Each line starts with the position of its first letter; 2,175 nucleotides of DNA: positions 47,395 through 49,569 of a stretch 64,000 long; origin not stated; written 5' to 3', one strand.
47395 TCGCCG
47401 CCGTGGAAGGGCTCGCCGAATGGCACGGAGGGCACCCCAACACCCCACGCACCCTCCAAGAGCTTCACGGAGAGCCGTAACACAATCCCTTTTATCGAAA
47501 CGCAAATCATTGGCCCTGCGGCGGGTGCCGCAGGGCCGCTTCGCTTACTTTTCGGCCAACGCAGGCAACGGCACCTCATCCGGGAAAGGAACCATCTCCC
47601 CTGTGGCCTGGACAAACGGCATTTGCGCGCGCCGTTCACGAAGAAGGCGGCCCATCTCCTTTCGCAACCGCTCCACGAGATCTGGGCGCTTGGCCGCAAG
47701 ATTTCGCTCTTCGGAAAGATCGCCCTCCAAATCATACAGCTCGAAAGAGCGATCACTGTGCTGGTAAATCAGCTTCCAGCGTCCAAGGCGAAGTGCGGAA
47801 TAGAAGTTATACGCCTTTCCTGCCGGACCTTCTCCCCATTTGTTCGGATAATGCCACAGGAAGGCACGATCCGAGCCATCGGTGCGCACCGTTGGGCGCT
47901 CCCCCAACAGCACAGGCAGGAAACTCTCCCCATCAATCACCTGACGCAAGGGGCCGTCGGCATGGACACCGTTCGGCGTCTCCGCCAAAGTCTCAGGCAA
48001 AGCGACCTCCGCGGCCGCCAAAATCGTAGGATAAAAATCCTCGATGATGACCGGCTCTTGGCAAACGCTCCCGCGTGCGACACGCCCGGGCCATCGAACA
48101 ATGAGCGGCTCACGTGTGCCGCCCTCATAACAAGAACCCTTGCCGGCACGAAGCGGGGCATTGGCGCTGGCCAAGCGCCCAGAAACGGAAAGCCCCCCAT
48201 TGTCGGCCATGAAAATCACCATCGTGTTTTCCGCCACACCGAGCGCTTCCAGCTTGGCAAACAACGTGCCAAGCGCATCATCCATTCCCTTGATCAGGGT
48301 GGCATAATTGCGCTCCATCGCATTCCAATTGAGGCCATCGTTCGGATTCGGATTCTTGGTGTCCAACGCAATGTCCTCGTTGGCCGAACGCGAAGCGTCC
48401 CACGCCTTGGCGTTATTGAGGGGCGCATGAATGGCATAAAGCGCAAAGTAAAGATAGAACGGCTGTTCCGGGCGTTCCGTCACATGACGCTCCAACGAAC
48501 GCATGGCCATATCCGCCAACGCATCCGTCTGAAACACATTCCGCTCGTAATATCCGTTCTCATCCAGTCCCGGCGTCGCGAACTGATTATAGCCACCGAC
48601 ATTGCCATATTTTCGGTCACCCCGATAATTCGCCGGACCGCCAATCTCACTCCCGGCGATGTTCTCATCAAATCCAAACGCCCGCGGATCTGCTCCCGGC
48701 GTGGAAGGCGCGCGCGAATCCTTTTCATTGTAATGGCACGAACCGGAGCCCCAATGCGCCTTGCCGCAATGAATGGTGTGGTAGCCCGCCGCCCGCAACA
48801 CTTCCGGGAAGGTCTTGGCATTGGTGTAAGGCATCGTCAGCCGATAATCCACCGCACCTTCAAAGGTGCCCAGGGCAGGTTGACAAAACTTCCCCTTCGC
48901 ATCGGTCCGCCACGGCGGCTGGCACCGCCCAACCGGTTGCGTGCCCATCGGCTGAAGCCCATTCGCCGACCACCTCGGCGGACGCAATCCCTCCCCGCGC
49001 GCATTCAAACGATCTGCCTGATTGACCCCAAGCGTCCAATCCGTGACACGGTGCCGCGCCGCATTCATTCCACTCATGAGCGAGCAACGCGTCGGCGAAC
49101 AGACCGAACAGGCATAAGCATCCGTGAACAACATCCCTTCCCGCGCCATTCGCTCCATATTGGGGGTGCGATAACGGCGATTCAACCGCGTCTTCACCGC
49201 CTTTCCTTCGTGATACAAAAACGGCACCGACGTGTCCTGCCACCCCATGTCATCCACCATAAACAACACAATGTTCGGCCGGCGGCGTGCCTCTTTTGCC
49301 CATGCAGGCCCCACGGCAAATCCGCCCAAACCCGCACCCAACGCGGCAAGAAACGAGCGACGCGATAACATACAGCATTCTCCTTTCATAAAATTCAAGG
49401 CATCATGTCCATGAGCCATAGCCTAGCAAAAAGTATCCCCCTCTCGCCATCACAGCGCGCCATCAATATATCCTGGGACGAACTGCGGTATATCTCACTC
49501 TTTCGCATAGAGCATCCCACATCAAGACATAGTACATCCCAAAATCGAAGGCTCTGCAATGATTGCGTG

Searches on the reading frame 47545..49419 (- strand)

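Call 75: search_protein_families(library=pfam, proteins=[window:47545-49419:-], max_evalue=0.00001)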
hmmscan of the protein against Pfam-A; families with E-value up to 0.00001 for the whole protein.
window:47545-49419:- (624 aa): 2 families
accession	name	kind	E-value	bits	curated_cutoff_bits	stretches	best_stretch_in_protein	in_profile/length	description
PF00884.28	Sulfatase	-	6.2e-43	147.7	25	2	200-471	79-300/301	Sulfatase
PF16347.10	SGSH_C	-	6.3e-12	46.3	29.3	1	430-591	11-150/154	N-sulphoglucosamine sulphohydrolase, C-terminal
